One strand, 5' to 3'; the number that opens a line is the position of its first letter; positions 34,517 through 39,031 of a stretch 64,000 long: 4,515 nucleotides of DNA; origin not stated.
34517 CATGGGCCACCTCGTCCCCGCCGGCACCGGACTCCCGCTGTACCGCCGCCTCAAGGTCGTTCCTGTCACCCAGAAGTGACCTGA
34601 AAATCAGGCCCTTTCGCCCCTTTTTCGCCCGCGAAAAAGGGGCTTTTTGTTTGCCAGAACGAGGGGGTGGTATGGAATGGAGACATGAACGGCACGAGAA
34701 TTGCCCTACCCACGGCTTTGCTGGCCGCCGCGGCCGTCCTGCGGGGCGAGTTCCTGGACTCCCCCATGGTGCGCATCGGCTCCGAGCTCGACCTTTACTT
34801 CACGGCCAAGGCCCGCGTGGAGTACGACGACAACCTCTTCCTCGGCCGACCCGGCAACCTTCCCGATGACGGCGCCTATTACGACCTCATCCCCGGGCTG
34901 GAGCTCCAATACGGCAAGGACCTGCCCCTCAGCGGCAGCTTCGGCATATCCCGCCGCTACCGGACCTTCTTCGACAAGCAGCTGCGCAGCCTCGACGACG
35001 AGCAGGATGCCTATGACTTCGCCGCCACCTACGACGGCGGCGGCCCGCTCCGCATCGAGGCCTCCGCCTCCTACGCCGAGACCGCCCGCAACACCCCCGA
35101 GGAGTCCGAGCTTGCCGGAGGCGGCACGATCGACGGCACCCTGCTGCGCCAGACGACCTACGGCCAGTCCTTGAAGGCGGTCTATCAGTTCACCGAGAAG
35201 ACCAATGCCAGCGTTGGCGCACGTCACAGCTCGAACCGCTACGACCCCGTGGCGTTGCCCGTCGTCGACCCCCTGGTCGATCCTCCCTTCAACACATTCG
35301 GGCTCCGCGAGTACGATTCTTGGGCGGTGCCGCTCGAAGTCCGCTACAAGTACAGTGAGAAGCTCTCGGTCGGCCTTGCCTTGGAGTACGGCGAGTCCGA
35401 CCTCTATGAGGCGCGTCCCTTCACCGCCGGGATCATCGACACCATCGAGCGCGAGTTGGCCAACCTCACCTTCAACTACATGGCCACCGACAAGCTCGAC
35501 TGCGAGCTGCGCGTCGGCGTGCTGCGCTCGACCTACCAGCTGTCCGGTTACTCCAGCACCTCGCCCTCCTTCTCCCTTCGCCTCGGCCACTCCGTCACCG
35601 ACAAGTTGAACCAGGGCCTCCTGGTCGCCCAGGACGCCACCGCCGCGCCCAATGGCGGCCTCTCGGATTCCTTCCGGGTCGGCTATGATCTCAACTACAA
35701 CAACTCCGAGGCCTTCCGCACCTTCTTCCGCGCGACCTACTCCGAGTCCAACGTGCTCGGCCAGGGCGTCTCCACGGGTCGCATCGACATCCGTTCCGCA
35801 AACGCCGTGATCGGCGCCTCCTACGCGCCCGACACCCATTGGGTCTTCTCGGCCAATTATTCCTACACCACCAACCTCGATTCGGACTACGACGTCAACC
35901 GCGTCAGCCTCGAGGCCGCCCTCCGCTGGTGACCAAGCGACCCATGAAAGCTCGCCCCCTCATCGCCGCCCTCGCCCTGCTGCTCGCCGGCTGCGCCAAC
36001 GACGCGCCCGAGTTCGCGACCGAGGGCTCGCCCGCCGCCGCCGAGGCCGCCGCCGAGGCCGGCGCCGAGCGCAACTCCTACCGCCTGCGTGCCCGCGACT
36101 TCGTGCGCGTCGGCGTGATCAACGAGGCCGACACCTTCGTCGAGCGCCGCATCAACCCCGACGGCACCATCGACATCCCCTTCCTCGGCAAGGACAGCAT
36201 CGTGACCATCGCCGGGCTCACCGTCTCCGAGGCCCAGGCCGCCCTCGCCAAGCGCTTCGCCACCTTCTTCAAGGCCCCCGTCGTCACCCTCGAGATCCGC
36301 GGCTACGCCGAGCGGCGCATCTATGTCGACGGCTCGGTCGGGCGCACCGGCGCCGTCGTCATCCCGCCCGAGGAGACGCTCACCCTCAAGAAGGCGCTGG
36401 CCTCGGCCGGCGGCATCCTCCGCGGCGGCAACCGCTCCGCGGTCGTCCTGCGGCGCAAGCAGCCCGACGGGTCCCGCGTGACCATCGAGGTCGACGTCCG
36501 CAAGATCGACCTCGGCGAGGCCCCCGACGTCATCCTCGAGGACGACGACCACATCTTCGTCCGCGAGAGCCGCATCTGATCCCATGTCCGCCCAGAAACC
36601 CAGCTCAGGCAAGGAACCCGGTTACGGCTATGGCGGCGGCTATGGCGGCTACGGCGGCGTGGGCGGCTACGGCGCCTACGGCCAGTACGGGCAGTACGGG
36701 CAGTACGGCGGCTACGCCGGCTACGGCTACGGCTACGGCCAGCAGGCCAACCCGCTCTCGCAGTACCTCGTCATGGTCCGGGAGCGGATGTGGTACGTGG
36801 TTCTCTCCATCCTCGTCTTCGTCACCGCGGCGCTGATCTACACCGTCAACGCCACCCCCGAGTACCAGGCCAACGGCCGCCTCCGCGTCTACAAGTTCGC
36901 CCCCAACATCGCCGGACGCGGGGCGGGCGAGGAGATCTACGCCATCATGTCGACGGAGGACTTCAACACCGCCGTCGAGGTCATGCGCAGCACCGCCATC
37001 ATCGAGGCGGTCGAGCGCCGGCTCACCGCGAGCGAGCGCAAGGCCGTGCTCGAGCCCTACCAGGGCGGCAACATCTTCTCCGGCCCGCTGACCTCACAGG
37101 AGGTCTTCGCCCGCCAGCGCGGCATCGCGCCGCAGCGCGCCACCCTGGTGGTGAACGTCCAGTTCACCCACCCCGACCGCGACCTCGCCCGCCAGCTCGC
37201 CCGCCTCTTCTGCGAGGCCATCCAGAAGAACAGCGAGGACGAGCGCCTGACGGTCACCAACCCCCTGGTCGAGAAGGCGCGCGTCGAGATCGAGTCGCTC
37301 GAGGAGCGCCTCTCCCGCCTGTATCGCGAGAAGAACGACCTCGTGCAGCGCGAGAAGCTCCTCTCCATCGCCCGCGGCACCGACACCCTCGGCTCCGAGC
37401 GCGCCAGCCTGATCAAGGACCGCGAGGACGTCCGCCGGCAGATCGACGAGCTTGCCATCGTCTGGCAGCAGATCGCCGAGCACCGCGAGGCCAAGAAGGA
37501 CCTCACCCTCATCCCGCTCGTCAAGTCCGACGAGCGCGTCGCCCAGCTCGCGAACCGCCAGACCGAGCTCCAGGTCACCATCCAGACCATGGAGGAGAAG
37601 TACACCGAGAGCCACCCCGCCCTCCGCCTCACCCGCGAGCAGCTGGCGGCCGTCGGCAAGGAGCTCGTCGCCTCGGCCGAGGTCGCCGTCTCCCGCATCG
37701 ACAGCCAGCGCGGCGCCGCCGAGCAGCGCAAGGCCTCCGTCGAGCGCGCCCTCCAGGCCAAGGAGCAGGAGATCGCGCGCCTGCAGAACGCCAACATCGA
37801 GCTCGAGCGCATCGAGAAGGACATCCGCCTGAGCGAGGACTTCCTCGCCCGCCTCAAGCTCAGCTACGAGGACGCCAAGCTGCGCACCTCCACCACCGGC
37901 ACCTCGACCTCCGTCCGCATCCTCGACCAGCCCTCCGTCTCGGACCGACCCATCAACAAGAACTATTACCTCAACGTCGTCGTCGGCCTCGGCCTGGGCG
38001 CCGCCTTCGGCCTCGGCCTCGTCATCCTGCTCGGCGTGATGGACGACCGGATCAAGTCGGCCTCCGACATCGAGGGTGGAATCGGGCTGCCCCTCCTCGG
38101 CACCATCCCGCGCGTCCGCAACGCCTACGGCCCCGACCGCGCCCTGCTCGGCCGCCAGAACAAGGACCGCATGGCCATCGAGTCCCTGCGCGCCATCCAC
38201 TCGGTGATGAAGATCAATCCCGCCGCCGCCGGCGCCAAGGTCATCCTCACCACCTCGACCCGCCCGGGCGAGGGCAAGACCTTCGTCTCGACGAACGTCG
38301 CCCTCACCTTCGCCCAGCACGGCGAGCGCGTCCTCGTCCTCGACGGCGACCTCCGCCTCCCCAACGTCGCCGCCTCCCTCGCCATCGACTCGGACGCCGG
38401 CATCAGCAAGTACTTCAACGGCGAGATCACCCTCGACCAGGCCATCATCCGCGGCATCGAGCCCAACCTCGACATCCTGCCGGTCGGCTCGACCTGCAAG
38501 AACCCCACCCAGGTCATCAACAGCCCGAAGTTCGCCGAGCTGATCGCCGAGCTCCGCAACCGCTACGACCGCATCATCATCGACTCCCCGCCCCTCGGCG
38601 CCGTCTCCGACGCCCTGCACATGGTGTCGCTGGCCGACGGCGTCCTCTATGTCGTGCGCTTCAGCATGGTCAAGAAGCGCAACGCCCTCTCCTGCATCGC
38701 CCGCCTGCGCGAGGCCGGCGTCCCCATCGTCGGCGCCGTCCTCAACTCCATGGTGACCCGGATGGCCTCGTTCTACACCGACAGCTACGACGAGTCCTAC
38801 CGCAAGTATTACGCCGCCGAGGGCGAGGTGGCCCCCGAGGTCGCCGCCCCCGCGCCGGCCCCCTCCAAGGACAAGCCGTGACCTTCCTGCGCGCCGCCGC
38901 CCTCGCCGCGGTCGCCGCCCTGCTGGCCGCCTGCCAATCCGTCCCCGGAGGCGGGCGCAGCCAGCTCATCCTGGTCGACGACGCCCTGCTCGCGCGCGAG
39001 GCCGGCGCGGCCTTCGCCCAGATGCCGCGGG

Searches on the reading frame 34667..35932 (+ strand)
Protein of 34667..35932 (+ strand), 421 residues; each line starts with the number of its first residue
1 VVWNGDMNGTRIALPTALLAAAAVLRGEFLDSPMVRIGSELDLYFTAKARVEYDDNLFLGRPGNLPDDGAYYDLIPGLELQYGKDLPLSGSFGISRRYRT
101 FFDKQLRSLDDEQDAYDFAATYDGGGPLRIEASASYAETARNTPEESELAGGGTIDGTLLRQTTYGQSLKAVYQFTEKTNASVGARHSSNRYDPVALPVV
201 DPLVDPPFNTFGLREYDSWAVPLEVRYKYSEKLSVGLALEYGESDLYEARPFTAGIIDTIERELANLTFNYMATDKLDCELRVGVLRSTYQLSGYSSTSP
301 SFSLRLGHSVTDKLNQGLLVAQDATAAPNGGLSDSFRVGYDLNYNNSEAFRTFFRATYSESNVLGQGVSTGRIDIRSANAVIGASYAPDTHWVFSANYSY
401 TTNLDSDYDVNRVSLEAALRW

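Call 98: search_protein_families(library=pfam, proteins=[window:34667-35932:+], max_evalue=0.00001)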
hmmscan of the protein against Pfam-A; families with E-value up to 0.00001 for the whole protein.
window:34667-35932:+ (421 aa): 1 family
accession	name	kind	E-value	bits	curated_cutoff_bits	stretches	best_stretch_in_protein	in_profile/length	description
PF13505.12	OMP_b-brl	-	9.8e-07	29.5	28.7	0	281-419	24-173/175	Outer membrane protein beta-barrel domain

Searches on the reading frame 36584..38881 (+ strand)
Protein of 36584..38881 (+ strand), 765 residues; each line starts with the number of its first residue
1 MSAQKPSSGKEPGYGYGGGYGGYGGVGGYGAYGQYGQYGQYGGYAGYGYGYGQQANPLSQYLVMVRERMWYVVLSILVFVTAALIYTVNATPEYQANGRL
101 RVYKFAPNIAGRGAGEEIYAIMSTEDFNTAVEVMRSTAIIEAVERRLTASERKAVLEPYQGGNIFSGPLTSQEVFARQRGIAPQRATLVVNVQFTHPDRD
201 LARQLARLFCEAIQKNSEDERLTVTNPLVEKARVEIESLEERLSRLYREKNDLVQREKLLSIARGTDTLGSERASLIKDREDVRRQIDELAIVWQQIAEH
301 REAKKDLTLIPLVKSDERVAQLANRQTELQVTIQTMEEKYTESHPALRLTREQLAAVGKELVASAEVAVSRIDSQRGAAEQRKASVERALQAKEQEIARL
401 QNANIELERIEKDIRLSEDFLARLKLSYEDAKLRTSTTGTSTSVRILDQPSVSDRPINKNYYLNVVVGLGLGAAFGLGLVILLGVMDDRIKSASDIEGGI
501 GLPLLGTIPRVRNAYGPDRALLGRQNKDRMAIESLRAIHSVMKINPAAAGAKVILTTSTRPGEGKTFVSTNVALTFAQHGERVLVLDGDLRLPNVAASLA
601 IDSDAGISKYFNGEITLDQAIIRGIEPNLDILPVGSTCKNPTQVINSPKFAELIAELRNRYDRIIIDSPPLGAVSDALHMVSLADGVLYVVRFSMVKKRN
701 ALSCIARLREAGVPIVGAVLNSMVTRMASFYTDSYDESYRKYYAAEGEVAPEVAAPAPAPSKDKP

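Call 98: search_protein_families(library=pfam, proteins=[window:36584-38881:+], max_evalue=0.00001)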
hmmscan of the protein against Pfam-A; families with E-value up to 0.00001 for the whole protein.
window:36584-38881:+ (765 aa): 5 families
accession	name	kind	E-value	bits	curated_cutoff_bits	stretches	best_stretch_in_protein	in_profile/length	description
PF13614.12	AAA_31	-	2.2e-12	47.7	27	1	552-691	2-147/177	AAA domain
PF10609.15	ParA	-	4.2e-08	33.4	27.1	1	552-724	4-176/246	NUBPL iron-transfer P-loop NTPase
PF01656.29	CbiA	-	1.7e-07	31.7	25.4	1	554-685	1-54/125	CobQ/CobB/MinD/ParA nucleotide binding domain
PF02706.20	Wzz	-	2e-07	31.6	25.5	1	58-143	5-87/91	Chain length determinant protein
PF13807.11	GNVR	-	3.3e-06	27.3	27.7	1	409-482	8-79/82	G-rich domain on putative tyrosine kinase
